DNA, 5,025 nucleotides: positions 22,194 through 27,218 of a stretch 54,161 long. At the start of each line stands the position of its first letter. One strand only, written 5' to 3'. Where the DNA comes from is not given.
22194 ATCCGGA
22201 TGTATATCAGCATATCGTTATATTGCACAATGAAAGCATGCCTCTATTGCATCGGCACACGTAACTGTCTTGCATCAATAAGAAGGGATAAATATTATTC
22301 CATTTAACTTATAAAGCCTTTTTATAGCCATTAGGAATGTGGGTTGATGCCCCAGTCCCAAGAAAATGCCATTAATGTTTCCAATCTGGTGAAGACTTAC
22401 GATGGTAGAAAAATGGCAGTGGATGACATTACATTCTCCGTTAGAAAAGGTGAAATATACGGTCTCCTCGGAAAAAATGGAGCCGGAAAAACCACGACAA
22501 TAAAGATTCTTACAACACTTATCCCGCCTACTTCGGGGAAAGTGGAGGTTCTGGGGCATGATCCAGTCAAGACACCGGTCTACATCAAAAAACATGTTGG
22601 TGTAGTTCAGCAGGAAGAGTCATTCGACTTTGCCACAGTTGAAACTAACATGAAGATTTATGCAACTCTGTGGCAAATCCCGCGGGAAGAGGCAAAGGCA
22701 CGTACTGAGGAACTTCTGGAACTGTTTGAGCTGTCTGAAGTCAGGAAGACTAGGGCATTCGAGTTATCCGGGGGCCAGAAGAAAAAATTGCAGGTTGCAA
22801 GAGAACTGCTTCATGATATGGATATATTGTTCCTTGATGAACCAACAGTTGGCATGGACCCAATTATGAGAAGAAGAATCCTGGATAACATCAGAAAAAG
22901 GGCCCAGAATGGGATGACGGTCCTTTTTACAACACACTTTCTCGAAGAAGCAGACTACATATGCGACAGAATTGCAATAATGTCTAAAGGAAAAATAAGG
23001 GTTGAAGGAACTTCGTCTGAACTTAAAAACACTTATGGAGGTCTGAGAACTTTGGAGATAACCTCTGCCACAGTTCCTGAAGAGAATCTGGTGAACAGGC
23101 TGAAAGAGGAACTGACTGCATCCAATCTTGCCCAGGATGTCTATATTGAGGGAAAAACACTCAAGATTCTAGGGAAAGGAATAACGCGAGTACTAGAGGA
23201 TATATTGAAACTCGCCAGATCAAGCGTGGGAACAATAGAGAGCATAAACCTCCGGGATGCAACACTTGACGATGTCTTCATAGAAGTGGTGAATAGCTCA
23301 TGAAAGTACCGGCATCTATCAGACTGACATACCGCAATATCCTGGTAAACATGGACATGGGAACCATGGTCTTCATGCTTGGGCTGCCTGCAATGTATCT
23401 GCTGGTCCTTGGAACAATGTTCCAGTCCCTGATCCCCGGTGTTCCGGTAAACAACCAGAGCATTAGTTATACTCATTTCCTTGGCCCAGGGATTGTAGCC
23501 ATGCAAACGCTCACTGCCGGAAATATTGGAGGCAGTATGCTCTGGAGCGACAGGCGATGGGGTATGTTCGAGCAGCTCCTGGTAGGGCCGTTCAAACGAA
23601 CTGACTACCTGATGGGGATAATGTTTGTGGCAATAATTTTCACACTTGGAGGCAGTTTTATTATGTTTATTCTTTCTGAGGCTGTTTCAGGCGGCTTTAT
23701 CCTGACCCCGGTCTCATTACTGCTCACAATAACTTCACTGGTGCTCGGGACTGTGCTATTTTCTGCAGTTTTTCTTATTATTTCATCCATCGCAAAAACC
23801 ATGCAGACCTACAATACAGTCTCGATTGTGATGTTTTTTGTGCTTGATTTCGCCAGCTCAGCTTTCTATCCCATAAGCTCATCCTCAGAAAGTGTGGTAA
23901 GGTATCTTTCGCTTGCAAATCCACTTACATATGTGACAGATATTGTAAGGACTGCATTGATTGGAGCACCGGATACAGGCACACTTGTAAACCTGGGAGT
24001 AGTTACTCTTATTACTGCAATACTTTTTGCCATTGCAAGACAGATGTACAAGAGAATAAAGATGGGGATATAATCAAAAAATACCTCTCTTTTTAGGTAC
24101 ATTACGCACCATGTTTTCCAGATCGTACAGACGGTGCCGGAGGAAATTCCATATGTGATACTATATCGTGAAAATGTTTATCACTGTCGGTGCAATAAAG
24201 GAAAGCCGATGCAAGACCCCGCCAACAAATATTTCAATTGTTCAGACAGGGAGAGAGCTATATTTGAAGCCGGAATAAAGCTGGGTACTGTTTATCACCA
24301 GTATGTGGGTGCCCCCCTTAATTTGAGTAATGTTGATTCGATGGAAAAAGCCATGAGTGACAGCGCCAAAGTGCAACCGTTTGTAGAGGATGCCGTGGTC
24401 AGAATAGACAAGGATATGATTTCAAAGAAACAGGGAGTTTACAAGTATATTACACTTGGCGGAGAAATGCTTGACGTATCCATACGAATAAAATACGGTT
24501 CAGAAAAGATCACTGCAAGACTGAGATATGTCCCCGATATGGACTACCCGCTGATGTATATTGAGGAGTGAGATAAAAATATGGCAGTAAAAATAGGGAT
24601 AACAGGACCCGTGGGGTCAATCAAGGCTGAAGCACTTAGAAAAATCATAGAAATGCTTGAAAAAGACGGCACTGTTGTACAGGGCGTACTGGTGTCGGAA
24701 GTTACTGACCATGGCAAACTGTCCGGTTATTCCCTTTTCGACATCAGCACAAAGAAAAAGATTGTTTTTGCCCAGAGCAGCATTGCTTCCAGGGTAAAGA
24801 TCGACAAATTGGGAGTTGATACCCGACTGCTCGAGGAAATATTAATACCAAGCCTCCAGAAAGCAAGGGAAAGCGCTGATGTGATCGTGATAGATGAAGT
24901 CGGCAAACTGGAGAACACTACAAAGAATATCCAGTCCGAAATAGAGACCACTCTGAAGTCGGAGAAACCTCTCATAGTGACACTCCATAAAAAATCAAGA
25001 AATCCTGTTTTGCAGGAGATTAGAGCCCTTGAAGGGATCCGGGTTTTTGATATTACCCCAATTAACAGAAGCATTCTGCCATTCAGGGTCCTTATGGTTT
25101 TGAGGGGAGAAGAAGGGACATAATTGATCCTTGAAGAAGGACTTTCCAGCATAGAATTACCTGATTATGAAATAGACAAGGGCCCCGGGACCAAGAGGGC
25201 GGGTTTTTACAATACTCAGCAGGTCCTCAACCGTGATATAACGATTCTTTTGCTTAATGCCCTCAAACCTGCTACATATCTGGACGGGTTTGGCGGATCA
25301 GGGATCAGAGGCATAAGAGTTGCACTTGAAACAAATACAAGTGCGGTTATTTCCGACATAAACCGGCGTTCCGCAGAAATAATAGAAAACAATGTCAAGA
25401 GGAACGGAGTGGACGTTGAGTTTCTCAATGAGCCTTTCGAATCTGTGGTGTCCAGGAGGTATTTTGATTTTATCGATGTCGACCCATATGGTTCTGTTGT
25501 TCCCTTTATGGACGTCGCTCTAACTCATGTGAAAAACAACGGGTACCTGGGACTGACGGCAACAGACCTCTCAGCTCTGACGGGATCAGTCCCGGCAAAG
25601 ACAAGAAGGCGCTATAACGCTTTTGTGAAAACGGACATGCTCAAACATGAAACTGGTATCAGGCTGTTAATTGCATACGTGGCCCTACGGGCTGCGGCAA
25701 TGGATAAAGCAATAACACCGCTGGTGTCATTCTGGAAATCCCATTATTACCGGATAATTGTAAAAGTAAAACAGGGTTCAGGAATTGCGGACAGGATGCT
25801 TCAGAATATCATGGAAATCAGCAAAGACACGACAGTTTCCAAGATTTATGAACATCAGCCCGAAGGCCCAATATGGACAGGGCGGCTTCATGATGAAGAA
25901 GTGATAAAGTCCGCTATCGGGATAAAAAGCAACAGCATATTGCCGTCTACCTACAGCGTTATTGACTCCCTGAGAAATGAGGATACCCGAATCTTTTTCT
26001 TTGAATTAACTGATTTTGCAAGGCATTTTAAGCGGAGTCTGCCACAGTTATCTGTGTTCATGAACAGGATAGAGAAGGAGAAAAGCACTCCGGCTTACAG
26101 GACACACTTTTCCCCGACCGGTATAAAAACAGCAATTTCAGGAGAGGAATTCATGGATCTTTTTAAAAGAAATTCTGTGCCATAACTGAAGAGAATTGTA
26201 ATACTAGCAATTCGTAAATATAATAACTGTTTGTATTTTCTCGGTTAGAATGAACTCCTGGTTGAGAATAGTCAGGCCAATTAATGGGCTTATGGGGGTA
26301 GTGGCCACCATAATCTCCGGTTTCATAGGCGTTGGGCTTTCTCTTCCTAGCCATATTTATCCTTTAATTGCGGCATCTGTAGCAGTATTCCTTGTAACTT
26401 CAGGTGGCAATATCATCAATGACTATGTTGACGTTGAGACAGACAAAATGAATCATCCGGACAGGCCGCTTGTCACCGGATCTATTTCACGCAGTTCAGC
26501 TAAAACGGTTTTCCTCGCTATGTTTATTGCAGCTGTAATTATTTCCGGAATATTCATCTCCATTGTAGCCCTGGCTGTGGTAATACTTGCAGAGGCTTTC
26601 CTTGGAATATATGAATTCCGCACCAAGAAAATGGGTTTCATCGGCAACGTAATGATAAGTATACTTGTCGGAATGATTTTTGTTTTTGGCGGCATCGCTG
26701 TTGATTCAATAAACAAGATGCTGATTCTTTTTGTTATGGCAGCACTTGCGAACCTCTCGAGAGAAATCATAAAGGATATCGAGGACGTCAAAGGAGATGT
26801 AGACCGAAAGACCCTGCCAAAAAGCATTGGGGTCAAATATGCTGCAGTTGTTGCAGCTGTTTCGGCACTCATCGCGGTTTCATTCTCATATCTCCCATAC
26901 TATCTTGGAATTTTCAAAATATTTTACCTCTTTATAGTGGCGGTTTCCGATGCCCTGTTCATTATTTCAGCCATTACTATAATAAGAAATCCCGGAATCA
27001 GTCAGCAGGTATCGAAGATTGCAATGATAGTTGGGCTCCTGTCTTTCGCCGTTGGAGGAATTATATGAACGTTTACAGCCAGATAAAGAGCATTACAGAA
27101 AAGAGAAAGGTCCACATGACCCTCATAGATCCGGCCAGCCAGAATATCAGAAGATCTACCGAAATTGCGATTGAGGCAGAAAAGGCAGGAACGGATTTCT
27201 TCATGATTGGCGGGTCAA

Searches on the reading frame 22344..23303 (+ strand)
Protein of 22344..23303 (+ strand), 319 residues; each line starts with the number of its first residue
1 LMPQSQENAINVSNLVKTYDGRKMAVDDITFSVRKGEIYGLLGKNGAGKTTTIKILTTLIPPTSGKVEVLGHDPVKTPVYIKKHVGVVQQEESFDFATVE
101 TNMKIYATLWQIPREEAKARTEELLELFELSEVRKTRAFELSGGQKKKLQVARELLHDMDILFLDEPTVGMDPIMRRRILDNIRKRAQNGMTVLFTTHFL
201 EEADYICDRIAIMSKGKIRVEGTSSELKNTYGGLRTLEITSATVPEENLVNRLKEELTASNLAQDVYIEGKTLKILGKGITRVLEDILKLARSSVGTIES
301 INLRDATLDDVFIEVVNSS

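Call 83: search_protein_families(library=pfam, proteins=[window:22344-23303:+], max_evalue=0.0001)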
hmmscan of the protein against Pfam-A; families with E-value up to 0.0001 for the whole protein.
window:22344-23303:+ (319 aa): 3 families
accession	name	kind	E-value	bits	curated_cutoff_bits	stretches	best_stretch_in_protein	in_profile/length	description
PF00005.33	ABC_tran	-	3.2e-32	112.4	25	1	27-168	2-136/137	ABC transporter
PF13304.12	AAA_21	-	3.3e-13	50.8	27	1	124-198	221-298/304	AAA domain, putative AbiEii toxin, Type IV TA system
PF13732.12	DrrA1-3_C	-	8.3e-06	26.9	27.4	1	222-316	1-81/81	ATP-binding protein DrrA1-3-like, C-terminal domain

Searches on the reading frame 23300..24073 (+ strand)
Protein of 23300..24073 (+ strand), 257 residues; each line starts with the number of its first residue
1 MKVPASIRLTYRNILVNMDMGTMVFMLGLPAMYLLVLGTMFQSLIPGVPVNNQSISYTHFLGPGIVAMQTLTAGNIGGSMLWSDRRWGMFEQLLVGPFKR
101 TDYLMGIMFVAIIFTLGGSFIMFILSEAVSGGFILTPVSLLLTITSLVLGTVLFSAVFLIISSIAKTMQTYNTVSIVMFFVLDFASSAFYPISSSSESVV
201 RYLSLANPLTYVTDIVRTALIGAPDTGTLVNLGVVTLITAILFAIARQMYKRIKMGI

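Call 83: search_protein_families(library=pfam, proteins=[window:23300-24073:+], max_evalue=0.0001)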
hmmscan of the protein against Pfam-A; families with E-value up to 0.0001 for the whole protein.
window:23300-24073:+ (257 aa): 2 families
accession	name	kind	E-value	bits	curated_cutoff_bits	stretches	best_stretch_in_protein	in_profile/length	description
PF01061.29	ABC2_membrane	-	5.2e-16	59.3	26.9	1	22-219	20-209/211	ABC-2 type transporter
PF12698.13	ABC2_membrane_3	-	5.3e-11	42.6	31.6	1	49-246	152-345/347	ABC-2 family transporter protein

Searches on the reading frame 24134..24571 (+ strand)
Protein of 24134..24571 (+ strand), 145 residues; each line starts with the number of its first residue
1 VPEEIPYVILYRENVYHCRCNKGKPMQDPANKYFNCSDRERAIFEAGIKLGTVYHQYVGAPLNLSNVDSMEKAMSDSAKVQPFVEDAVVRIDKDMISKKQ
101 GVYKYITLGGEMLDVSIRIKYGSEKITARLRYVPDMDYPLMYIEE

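Call 83: search_protein_families(library=pfam, proteins=[window:24134-24571:+], max_evalue=0.0001)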
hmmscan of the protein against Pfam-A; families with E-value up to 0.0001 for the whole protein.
window:24134-24571:+ (145 aa): 1 family
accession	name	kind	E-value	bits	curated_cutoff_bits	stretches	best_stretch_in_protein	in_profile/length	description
PF04038.17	DHNA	-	7.6e-43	145.9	25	1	37-144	1-108/108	Dihydroneopterin aldolase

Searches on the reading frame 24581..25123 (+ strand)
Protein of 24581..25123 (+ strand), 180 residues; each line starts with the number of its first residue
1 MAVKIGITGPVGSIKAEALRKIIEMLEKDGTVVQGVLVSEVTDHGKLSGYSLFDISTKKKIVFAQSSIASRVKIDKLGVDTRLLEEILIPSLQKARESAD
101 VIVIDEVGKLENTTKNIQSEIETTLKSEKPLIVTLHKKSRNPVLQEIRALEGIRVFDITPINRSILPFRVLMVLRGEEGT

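Call 83: search_protein_families(library=pfam, proteins=[window:24581-25123:+], max_evalue=0.0001)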
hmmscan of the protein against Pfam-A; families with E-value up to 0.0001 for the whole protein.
window:24581-25123:+ (180 aa): 2 families
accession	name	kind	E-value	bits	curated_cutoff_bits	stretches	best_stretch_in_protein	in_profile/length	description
PF03266.21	NTPase_1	-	2e-46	158.4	23.9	1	4-171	1-168/168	NTPase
PF10649.15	DUF2478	-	3.8e-06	27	22.3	1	17-138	14-133/159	Protein of unknown function (DUF2478)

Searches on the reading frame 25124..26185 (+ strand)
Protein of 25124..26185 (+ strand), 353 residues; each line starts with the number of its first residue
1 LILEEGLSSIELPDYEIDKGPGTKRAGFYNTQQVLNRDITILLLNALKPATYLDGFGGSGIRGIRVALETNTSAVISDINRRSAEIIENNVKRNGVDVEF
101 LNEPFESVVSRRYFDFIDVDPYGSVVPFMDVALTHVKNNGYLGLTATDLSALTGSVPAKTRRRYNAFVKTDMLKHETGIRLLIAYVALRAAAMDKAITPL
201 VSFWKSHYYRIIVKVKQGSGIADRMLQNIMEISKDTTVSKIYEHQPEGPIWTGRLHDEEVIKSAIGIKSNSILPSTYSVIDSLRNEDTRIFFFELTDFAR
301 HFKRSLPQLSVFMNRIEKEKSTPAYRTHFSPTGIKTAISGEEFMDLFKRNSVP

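Call 83: search_protein_families(library=pfam, proteins=[window:25124-26185:+], max_evalue=0.0001)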
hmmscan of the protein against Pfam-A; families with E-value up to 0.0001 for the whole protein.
window:25124-26185:+ (353 aa): 1 family
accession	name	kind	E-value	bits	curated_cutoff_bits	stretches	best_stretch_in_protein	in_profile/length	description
PF02005.22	TRM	-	4.4e-67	227.3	27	1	23-346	16-374/376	N2,N2-dimethylguanosine tRNA methyltransferase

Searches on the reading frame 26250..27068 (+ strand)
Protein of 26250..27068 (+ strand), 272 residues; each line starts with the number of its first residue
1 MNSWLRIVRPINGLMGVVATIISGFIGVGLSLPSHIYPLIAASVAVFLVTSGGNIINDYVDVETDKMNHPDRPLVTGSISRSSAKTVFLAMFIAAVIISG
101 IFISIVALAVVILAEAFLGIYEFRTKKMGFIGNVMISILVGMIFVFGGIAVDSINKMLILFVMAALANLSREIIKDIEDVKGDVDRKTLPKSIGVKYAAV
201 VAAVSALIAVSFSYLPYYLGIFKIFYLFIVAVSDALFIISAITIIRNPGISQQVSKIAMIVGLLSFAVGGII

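Call 83: search_protein_families(library=pfam, proteins=[window:26250-27068:+], max_evalue=0.0001)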
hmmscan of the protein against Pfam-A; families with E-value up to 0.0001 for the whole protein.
window:26250-27068:+ (272 aa): 1 family
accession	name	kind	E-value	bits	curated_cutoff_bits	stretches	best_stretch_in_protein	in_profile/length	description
PF01040.23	UbiA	-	1.7e-35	122.9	34.2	1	22-248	3-235/250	UbiA prenyltransferase family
